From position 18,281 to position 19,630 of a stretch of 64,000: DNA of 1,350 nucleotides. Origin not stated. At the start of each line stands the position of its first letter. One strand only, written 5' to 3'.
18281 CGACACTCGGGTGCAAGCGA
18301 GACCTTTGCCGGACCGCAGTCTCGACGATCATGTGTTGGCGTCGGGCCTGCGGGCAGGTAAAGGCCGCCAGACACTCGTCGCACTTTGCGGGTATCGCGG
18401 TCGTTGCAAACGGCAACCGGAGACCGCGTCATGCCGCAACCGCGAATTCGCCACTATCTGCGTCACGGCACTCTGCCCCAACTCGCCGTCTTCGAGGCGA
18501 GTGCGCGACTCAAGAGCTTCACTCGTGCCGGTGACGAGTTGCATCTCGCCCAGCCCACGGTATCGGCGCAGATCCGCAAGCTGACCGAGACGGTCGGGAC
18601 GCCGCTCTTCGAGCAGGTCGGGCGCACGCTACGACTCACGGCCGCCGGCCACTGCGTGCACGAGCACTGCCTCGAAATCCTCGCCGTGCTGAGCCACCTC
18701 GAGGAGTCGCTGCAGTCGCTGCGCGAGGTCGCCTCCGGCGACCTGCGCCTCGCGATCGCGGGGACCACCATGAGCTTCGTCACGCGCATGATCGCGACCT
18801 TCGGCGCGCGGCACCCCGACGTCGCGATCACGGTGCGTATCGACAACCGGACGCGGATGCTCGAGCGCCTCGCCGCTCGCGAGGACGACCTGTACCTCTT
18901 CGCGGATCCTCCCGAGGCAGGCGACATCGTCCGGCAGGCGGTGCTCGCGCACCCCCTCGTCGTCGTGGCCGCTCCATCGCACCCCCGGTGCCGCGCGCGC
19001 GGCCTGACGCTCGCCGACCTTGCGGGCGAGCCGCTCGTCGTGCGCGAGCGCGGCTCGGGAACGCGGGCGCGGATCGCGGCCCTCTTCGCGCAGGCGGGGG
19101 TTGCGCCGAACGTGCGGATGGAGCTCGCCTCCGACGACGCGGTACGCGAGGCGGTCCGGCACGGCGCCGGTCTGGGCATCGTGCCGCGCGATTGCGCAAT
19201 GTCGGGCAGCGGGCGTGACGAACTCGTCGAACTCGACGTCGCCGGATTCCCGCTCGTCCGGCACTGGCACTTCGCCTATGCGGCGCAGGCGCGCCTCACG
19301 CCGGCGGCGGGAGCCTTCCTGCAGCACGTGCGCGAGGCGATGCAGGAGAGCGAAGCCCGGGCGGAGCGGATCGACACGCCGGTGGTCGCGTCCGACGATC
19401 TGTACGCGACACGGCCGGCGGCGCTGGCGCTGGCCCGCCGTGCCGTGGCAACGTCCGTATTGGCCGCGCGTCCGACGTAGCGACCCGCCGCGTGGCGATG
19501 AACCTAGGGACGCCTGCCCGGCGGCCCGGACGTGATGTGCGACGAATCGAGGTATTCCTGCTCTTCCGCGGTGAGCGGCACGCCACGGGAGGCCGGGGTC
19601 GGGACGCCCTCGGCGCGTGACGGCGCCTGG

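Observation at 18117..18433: Mn2+ (yybP-ykoY) riboswitch-like leader aimed at a LysR regulator instead of the neighbouring TerC gene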

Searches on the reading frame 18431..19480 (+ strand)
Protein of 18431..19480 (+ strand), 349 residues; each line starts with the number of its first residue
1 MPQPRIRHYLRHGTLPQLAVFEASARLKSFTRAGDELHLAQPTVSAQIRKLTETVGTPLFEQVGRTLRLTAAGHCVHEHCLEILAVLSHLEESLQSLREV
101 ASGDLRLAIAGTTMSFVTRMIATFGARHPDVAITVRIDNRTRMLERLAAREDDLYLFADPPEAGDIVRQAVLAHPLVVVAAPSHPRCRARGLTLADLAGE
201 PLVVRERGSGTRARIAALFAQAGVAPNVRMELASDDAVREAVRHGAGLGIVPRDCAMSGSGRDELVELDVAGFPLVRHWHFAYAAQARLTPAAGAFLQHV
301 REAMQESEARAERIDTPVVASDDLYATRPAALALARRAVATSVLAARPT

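Call 5: search_protein_families(library=pfam, proteins=[window:18431-19480:+])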
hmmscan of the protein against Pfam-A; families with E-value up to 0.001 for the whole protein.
window:18431-19480:+ (349 aa): 2 families
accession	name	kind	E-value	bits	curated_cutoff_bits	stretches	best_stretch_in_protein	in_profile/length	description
PF03466.25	LysR_substrate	-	3e-48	164.4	28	1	100-304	3-208/209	LysR substrate binding domain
PF00126.33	HTH_1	-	3.6e-19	68.9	26.6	1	17-74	3-60/60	Bacterial regulatory helix-turn-helix protein, lysR family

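Call 11: find_related_loci(query=window:18431-19477:+, collection=genome_contigs, flank=5000)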
Query window:18431-19477:+ (349 aa) in genome_contigs; peptide patterns used: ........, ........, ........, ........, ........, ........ (x = any residue, [..] = any of these).
179 stretches matched a pattern; 32 encode a relative of the query (tblastn E <= 1e-3); 32 distinct loci.
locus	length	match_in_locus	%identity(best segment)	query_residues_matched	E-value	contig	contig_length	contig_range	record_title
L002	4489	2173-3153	74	1-328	3e-157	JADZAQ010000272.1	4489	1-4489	MAG: Burkholderiales bacterium isolate SJ632 c_000001731639, whole genome shotgun sequence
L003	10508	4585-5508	70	1-308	3e-136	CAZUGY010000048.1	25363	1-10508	MAG TPA_asm: uncultured Alcaligenaceae bacterium isolate SRP344714_co2_68 genome assembly, contig: NODE_4940_length_2536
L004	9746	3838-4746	65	1-303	2e-123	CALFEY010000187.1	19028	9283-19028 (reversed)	MAG TPA_asm: uncultured proteobacterium isolate SRR5576001_bin.29_CONCOCT_v1.1_MAG genome assembly, contig: ERZ795033.17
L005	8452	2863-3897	53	1-348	1e-111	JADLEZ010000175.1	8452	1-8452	MAG: Burkholderiales bacterium isolate SJ348 c_000000282980, whole genome shotgun sequence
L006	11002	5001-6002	69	1-333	1e-145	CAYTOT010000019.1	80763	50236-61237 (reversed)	MAG TPA_asm: uncultured Alcaligenaceae bacterium isolate binchicken_co242_45 genome assembly, contig: NODE_829_length_80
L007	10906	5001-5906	52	1-302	5e-99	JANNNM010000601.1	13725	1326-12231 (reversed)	MAG: Betaproteobacteria bacterium isolate SOY_35_concoct_303 SOY_35_k141_4603119, whole genome shotgun sequence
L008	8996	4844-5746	51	1-301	2e-96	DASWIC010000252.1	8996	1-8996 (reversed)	MAG TPA_asm: Burkholderiales bacterium isolate SMAG_U2858 k141_3157132, whole genome shotgun sequence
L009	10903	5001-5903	51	1-301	1e-95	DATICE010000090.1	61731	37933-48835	MAG TPA_asm: Burkholderiales bacterium isolate SMAG_U16308 k141_751686, whole genome shotgun sequence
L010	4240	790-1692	51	1-301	4e-96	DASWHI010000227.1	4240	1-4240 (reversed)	MAG TPA_asm: Burkholderiales bacterium isolate SMAG_U2838 k141_2761457, whole genome shotgun sequence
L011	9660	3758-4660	53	1-301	8e-95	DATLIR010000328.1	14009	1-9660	MAG TPA_asm: Casimicrobiaceae bacterium isolate SMAG_U13674 k141_2930381, whole genome shotgun sequence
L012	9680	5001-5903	50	1-301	2e-91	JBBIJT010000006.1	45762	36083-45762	MAG: Betaproteobacteria bacterium isolate PGS172224_bin_169 NODE_152_length_45762_cov_9.600718, whole genome shotgun seq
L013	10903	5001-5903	50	1-301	2e-90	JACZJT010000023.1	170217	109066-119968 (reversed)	MAG: Burkholderiales bacterium isolate MAG26 betaproteobacteria_1_contig_458800, whole genome shotgun sequence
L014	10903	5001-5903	49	1-301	1e-89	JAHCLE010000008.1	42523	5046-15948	MAG: Burkholderiales bacterium isolate TGS_PRO46 PRO46_8, whole genome shotgun sequence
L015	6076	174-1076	50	1-301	7e-90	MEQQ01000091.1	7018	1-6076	MAG: Betaproteobacteria bacterium RBG_16_66_20 RBG_16_scaffold_38862, whole genome shotgun sequence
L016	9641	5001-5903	49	1-301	2e-89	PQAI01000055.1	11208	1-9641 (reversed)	MAG: Betaproteobacteria bacterium isolate FeB_7 contig_4824, whole genome shotgun sequence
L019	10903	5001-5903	48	1-301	6e-88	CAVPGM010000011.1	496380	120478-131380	MAG: uncultured beta proteobacterium isolate MFD10007.bin.2.152 genome assembly, contig: contig_22126, whole genome shot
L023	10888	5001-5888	52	6-301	2e-84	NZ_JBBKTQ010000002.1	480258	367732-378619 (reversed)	Ramlibacter sp. AN1133 2, whole genome shotgun sequence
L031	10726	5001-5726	42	60-301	1e-56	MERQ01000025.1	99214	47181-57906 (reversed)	MAG: Betaproteobacteria bacterium RIFCSPLOWO2_12_FULL_68_20 rifcsplowo2_12_scaffold_169, whole genome shotgun sequence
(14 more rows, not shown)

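Call 17: search_protein_families(library=pfam, proteins=[L019:1151-4735:-, L023:1208-4552:-, L019:5988-6989:-, L019:26-1111:+, L019:5001-5948:+])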
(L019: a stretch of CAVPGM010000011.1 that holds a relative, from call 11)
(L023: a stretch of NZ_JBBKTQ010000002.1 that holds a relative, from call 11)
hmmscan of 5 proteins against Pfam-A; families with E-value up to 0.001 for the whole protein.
L019:1151-4735:- (1194 aa): 8 families
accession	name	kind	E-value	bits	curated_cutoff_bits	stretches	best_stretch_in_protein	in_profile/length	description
PF00689.26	Cation_ATPase_C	-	1.5e-52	178.3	27.3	1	812-984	1-174/175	Cation transporting ATPase, C-terminus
PF00122.25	E1-E2_ATPase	-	3.8e-50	170.4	28.1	1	172-385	1-181/181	E1-E2 ATPase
PF13246.12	Cation_ATPase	-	8.6e-22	77.4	21.7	1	465-567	1-91/91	Cation transport ATPase (P-type)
PF00690.31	Cation_ATPase_N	-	9.6e-22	76.9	20.4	1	66-133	2-69/69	Cation transporter/ATPase, N-terminus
PF00702.32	Hydrolase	-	5.9e-20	72.9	26.4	1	624-742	87-191/191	haloacid dehalogenase-like hydrolase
PF00582.32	Usp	-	3.5e-15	57.2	24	1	1029-1166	4-141/141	Universal stress protein family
PF08282.18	Hydrolase_3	-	2.9e-06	27.7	20.9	1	722-775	203-255/255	haloacid dehalogenase-like hydrolase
PF12710.13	HAD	-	9.1e-05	23.4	27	1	635-739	87-189/189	haloacid dehalogenase-like hydrolase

L023:1208-4552:- (1114 aa): 8 families
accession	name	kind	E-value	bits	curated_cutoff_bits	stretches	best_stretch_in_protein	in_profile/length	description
PF00689.26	Cation_ATPase_C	-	4.9e-54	183.2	27.3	1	745-917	1-174/175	Cation transporting ATPase, C-terminus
PF00122.25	E1-E2_ATPase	-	2.3e-49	167.8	28.1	1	115-328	1-181/181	E1-E2 ATPase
PF13246.12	Cation_ATPase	-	4.9e-27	94.2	21.7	1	409-499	2-90/91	Cation transport ATPase (P-type)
PF00702.32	Hydrolase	-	1.2e-18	68.6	26.4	1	346-675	3-191/191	haloacid dehalogenase-like hydrolase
PF00690.31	Cation_ATPase_N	-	1.8e-18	66.4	20.4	1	9-76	2-69/69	Cation transporter/ATPase, N-terminus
PF00582.32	Usp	-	8e-18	65.8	24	1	948-1084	3-139/141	Universal stress protein family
PF12710.13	HAD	-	2.3e-07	31.8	27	1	523-672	49-189/189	haloacid dehalogenase-like hydrolase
PF08282.18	Hydrolase_3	-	0.00013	22.3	20.9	1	652-708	200-255/255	haloacid dehalogenase-like hydrolase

L019:5988-6989:- (333 aa): 1 family
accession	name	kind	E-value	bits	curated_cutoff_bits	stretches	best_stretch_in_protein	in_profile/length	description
PF03480.18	DctP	-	7.3e-71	239.2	23.4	1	38-314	1-279/286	Bacterial extracellular solute-binding protein, family 7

L019:26-1111:+ (361 aa): 1 family
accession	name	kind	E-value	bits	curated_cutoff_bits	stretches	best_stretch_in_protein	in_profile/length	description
PF00482.28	T2SSF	-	2.5e-61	205.6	25.2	2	18-140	2-125/125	Type II secretion system (T2SS), protein F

L019:5001-5948:+ (315 aa): 2 families
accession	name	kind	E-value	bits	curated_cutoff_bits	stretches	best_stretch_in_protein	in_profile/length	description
PF03466.25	LysR_substrate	-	3.3e-53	180.6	28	1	100-301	3-205/209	LysR substrate binding domain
PF00126.33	HTH_1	-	6.4e-20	71.3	26.6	1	17-74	3-60/60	Bacterial regulatory helix-turn-helix protein, lysR family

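Call 31: search_protein_families(library=pfam, proteins=[L031:2546-3052:-, L031:1858-2853:-, L031:3393-4136:-, L031:4218-5045:-, L031:104-1159:-], max_evalue=0.01)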
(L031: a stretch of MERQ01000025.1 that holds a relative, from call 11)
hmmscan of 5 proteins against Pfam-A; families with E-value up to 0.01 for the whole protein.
L031:2546-3052:- (168 aa): 0 families

L031:1858-2853:- (331 aa): 1 family
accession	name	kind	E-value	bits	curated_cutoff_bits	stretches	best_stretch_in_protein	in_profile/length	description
PF01699.29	Na_Ca_ex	-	6.3e-32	111.1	24.9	2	178-308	2-132/151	Sodium/calcium exchanger protein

L031:3393-4136:- (247 aa): 1 family
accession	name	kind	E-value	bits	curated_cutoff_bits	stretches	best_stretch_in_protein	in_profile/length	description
PF03741.22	TerC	-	1.5e-45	155.6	27.8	1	15-203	2-177/178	Integral membrane protein TerC family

L031:4218-5045:- (275 aa): 1 family
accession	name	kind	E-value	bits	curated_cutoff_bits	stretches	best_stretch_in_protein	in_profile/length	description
PF00582.32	Usp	-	1e-17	65.4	24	1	108-244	4-140/141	Universal stress protein family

L031:104-1159:- (351 aa): 0 families

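Call 50: search_protein_families(library=ncbifam, proteins=[window:18431-19480:+, L019:1151-4564:-, L019:5001-5948:+], max_evalue=0.00001)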
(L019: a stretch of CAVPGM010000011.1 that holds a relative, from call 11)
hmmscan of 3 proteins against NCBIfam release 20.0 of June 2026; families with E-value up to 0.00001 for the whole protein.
window:18431-19480:+ (349 aa): 50 families (the best 25 are shown)
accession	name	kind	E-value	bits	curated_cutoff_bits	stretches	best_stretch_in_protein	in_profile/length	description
TIGR03339.1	phn_lysR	subfamily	3e-52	177.6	341.1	1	17-254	1-236/279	aminoethylphosphonate catabolism associated LysR family transcriptional regulator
NF045990.1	TransRegCbbRRhodb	equivalog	1.7e-51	175.1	450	1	14-302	7-298/304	LysR family regulator CbbR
NF008416.0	PRK11242.1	equivalog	1.7e-44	152.4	277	1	19-310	7-297/300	transcriptional regulator CynR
NF040786.1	LysR_Sec_metab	equivalog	1.5e-43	148.9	250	1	15-303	3-297/298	selenium metabolism-associated LysR family transcriptional regulator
NF008095.0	PRK10837.1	subfamily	2.9e-36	125.2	281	1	12-302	2-288/290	LysR family transcriptional regulator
NF040889.1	trans_reg_YeiE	equivalog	4.6e-35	121.3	480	1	13-300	3-286/288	DNA-binding transcriptional regulator YeiE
NF053705.1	TransRegGltCGpos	equivalog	3.4e-31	108.6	350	1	16-305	4-294/300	glutamate biosynthesis transcriptional regulator GltC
NF047520.1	trans_act_CidR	equivalog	1.2e-30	106.7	415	1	17-258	5-247/292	cidABC operon transcriptional activator CidR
NF008352.0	PRK11139.1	subfamily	1.5e-27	96.5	288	1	15-312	8-300/305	transcriptional regulator GcvA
NF008722.0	PRK11716.1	equivalog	2.9e-27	95.5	246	1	17-253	5-243/293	HTH-type transcriptional activator IlvY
NF045775.1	acetoin_reg_AlsR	exception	2.3e-26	93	430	1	18-301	6-289/290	acetoin biosynthesis transcriptional regulator AlsR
TIGR02424.1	TF_pcaQ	equivalog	1.5e-25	89.8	303.8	1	17-304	7-298/300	pca operon transcription factor PcaQ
NF007385.0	PRK09906.1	equivalog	2.1e-25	89.5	356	1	18-253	6-243/296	DNA-binding transcriptional regulator HcaR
NF008361.0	PRK11151.1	equivalog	2.2e-23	83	329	1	23-309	11-298/305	DNA-binding transcriptional regulator OxyR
NF008239.0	PRK11013.1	equivalog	5.5e-23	81.4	288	1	16-259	7-251/309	LysR family transcriptional regulator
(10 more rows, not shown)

L019:1151-4564:- (1137 aa): 21 families
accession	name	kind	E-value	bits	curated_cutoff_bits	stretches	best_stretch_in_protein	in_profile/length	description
TIGR01522.1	ATPase-IIA2_Ca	equivalog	7.2e-213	708.9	798.3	1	12-932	8-853/854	calcium-transporting P-type ATPase, PMR1-type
TIGR01116.1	ATPase-IIA1_Ca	equivalog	1.4e-207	691.5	703.4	1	58-927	2-796/799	calcium-translocating P-type ATPase, SERCA-type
TIGR01517.1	ATPase-IIB_Ca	equivalog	1.3e-161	539.7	507.05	2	423-915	407-866/882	calcium-translocating P-type ATPase, PMCA-type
TIGR01523.1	ATPase-IID_K-Na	equivalog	4.8e-157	524.3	645.05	2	403-828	433-859/997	potassium/sodium efflux P-type ATPase, fungal-type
TIGR01106.1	ATPase-IIC_X-K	subfamily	1.2e-137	460.4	946.1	2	9-616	18-608/997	Na,H/K antiporter P-type ATPase subunit alpha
TIGR01647.1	ATPase-IIIA_H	equivalog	1.2e-122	410.6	615.5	2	27-365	1-307/755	plasma-membrane proton-efflux P-type ATPase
TIGR01524.1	ATPase-IIIB_Mg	equivalog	9e-115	384.4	610.75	2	14-363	21-355/867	magnesium-translocating P-type ATPase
NF011702.0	PRK15122.1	subfamily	4.4e-104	349.2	975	2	452-903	439-870/907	magnesium-translocating P-type ATPase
TIGR01494.1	ATPase_P-type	subfamily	5.7e-92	308.6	62.3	4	640-760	360-474/478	HAD-IC family P-type ATPase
TIGR01525.1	ATPase-IB_hvy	subfamily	1.8e-70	238.4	346.25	3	68-364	4-268/560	heavy metal translocating P-type ATPase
TIGR01657.1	P-ATPase-V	hypoth_equivalog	6.5e-65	219.3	618.25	2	23-618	135-700/1055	ATP13A2 family polyamine export P-type ATPase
TIGR01512.1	ATPase-IB2_Cd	subfamily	3.9e-52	177.6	313.5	3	644-743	366-461/494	cadmium family heavy metal-translocating P-type ATPase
TIGR01511.1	ATPase-IB1_Cu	subfamily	5.2e-46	157.6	397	2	643-760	408-520/542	copper-translocating P-type ATPase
NF008262.1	PRK11033.1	equivalog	4.6e-39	134.5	1005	2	649-736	604-689/731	zinc/cadmium/mercury/lead-transporting ATPase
NF033775.1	P_type_ZntA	exception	2.5e-30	105.4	1240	2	645-737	601-691/732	Zn(II)/Cd(II)/Pb(II) translocating P-type ATPase ZntA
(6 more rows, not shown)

L019:5001-5948:+ (315 aa): 49 families (the best 25 are shown)
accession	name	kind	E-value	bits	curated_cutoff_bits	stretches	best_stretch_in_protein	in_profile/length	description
NF045990.1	TransRegCbbRRhodb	equivalog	3.1e-63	213.6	450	1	14-299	7-295/304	LysR family regulator CbbR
TIGR03339.1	phn_lysR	subfamily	8.1e-56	189.3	341.1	1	17-299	1-278/279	aminoethylphosphonate catabolism associated LysR family transcriptional regulator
NF040786.1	LysR_Sec_metab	equivalog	8.1e-46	156.4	250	1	15-301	3-295/298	selenium metabolism-associated LysR family transcriptional regulator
NF040889.1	trans_reg_YeiE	equivalog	3.4e-43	147.9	480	1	13-300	3-286/288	DNA-binding transcriptional regulator YeiE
NF008095.0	PRK10837.1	subfamily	3e-40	138.3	281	1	12-302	2-288/290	LysR family transcriptional regulator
NF008416.0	PRK11242.1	equivalog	2.5e-35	122.2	277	1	17-303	5-290/300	transcriptional regulator CynR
NF053705.1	TransRegGltCGpos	equivalog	3.1e-34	118.6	350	1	16-300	4-289/300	glutamate biosynthesis transcriptional regulator GltC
NF047520.1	trans_act_CidR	equivalog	1.6e-33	116.2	415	1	17-301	5-289/292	cidABC operon transcriptional activator CidR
NF008352.0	PRK11139.1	subfamily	2.7e-28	98.9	288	1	15-298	8-286/305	transcriptional regulator GcvA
NF008722.0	PRK11716.1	equivalog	1.3e-25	90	246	1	17-251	5-241/293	HTH-type transcriptional activator IlvY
NF009327.0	PRK12684.1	subfamily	5.5e-25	88.2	402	1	15-258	3-250/313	CysB family HTH-type transcriptional regulator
TIGR02424.1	TF_pcaQ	equivalog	4.9e-24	84.8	303.8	1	18-298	8-292/300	pca operon transcription factor PcaQ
NF008361.0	PRK11151.1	equivalog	2.1e-23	83.1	329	1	25-286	13-275/305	DNA-binding transcriptional regulator OxyR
NF007439.0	PRK09986.1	equivalog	3.9e-23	82.2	290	1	15-253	9-251/296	LysR family transcriptional regulator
NF045775.1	acetoin_reg_AlsR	exception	4.6e-23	82.1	430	1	17-253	5-244/290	acetoin biosynthesis transcriptional regulator AlsR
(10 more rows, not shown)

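Call 58: find_encoding_contigs(protein=window:18431-19480:+, flank=3000, max_places=3)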
Protein window:18431-19480:+ (349 aa): 4 contigs read that carry it; 3 places shown.
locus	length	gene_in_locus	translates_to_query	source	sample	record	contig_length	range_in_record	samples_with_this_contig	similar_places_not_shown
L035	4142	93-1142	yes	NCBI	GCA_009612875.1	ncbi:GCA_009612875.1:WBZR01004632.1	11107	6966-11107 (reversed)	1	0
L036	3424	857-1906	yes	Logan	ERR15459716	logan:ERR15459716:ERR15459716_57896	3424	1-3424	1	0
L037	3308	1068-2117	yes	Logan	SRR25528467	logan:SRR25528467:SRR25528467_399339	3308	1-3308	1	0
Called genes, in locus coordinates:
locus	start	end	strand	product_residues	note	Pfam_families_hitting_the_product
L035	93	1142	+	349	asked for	PF00126:HTH_1, PF03466:LysR_substrate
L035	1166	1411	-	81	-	-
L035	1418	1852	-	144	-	-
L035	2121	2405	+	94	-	-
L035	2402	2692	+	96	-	-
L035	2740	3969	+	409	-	PF01734:Patatin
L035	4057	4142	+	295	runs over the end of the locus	PF00561:Abhydrolase_1, PF12146:Hydrolase_4 (weak), PF12697:Abhydrolase_6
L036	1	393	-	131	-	?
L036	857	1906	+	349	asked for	PF00126:HTH_1, PF03466:LysR_substrate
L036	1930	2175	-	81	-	-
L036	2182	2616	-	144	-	-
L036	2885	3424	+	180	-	?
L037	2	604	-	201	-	?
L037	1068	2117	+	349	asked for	PF00126:HTH_1, PF03466:LysR_substrate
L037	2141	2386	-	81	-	-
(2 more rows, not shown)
